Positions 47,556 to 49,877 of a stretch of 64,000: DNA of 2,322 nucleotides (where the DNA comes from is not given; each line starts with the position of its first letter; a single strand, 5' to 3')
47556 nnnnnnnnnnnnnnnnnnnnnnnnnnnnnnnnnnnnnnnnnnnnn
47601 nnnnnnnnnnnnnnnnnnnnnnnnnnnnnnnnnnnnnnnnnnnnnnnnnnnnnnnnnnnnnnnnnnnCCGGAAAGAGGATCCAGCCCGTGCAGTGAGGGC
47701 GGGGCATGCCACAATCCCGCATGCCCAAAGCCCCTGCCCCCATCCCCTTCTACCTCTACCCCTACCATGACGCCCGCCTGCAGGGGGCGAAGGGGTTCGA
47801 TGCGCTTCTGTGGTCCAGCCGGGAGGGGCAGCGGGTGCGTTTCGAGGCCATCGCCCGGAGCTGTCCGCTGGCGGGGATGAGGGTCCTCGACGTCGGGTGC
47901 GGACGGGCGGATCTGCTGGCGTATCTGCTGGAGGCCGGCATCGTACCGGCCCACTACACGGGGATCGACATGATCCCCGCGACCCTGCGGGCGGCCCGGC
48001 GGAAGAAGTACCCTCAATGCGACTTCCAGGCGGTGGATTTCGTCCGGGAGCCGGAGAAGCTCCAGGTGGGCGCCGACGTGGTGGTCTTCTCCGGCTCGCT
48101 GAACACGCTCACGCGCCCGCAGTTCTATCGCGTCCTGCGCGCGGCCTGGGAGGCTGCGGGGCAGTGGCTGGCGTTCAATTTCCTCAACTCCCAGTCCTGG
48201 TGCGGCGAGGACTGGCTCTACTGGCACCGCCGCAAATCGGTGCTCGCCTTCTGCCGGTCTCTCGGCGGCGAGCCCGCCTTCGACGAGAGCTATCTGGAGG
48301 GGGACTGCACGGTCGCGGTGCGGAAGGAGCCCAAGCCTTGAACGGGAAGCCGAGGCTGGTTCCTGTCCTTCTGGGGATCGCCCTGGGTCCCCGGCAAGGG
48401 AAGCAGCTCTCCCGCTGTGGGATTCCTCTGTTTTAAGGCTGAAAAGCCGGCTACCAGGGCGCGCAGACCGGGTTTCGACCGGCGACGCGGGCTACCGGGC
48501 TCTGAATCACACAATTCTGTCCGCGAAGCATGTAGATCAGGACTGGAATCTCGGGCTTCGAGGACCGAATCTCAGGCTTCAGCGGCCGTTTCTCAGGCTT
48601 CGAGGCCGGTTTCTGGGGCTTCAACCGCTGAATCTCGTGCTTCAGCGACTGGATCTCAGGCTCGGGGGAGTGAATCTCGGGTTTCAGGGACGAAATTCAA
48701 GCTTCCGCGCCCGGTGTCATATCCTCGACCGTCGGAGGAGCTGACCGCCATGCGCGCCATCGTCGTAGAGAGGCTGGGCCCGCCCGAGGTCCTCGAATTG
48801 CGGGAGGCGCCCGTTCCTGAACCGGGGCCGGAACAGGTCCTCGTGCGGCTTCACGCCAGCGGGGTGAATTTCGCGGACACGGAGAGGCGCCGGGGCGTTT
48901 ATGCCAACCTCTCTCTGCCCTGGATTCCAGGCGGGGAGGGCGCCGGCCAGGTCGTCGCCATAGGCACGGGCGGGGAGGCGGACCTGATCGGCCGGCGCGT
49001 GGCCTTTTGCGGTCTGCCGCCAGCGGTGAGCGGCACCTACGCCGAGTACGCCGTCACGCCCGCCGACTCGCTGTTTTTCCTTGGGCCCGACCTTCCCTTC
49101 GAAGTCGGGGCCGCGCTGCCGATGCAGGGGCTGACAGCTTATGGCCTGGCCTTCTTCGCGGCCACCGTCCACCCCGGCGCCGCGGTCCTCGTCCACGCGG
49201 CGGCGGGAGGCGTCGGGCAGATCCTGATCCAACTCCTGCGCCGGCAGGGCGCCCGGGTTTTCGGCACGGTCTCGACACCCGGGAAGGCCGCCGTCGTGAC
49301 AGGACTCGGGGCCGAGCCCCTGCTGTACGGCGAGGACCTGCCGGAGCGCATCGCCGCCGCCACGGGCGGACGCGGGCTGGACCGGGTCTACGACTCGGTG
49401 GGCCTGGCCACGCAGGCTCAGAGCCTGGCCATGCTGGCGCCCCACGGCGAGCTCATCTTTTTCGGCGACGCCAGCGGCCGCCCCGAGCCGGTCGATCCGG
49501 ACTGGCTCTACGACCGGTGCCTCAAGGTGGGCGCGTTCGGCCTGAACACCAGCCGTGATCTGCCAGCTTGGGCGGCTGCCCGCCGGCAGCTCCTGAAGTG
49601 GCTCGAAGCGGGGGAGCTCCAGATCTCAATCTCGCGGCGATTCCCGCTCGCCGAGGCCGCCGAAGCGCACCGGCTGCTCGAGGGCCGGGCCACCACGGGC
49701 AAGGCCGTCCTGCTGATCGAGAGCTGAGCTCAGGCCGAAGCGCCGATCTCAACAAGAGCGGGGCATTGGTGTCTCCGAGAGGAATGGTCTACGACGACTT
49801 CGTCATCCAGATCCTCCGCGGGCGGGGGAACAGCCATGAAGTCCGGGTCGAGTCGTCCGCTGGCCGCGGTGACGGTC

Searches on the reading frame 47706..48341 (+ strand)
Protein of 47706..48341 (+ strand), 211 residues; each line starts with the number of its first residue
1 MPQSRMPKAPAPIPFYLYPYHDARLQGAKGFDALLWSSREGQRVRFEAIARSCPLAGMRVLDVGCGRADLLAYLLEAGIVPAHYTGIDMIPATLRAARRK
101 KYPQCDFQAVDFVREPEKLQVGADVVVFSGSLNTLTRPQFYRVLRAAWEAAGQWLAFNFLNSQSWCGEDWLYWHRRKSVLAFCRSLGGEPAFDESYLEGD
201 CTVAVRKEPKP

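Call 9: search_protein_families(library=ncbifam, proteins=[window:47706-48341:+], max_evalue=0.01)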
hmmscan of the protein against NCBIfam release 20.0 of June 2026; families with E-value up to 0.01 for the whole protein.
window:47706-48341:+ (211 aa): 13 families
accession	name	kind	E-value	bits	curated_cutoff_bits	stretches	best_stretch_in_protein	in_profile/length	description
NF043040.1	corrin_prot_MT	hypoth_equivalog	1.8e-06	27.6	180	1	47-112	32-94/216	corrinoid protein-associated methyltransferase CpaM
NF045825.1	FAmtase_mtf2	equivalog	2.9e-06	26.7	400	1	48-107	50-109/248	fatty-acid O-methyltransferase Mtf2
NF045667.1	MTase_DVU1556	equivalog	8.2e-06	25.4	155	1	51-104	17-68/213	DVU_1556 family methyltransferase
NF045823.1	PthPhpthDimycoMt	equivalog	3.4e-05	23.2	300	1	47-111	57-121/256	phthiotriol/phenolphthiotriol dimycocerosates methyltransferase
NF001244.0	PRK00216.1-5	equivalog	5.4e-05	22.6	216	1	47-115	39-107/236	bifunctional demethylmenaquinone methyltransferase/2-methoxy-6-polyprenyl-1,4-benzoquinol methylase UbiE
NF002463.0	PRK01683.1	equivalog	0.00044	19.9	297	1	43-114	18-87/258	trans-aconitate 2-methyltransferase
NF010703.0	PRK14103.1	equivalog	0.00052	19.5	320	1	42-158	15-125/256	trans-aconitate 2-methyltransferase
TIGR01983.1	UbiG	equivalog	0.00066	19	102.95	1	51-103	44-93/228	bifunctional 2-polyprenyl-6-hydroxyphenol methylase/3-demethylubiquinol 3-O-methyltransferase UbiG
TIGR02081.1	metW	equivalog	0.001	18.6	189.5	1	45-96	3-51/194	methionine biosynthesis protein MetW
TIGR02021.1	BchM-ChlM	equivalog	0.0014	18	158.9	1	46-113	45-108/218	magnesium protoporphyrin IX methyltransferase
TIGR01934.1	MenG_MenH_UbiE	subfamily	0.0022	17.3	158.35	1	48-114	31-94/223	ubiquinone/menaquinone biosynthesis methyltransferase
TIGR04290.1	meth_Rta_06860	hypoth_equivalog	0.005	16.3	300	1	43-141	34-134/226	TIGR04290 family methyltransferase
TIGR04074.1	bacter_Hen1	equivalog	0.0076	14.8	340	0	47-100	272-325/462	3' terminal RNA ribose 2'-O-methyltransferase Hen1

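Call 10: search_protein_families(library=padloc, proteins=[window:47706-48341:+], max_evalue=0.01)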
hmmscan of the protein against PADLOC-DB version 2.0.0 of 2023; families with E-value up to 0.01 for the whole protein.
window:47706-48341:+ (211 aa): 1 family
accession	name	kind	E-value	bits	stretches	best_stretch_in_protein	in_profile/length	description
PDLC04134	mad2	-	3.3e-08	30.8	1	48-147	283-382/492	mads_2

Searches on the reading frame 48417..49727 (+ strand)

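Call 6: search_protein_families(library=pfam, proteins=[window:48417-49727:+], max_evalue=0.01)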
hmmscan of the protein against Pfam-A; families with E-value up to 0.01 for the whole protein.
window:48417-49727:+ (436 aa): 3 families
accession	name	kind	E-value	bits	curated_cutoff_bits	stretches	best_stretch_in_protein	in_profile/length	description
PF13602.12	ADH_zinc_N_2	-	3.9e-19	70.3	27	1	311-432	13-134/134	Zinc-binding dehydrogenase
PF00107.32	ADH_zinc_N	-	4.4e-18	65.9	31.8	1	265-371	1-109/129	Zinc-binding dehydrogenase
PF08240.17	ADH_N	-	5.2e-15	56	23.5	1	137-220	1-100/104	Alcohol dehydrogenase GroES-like domain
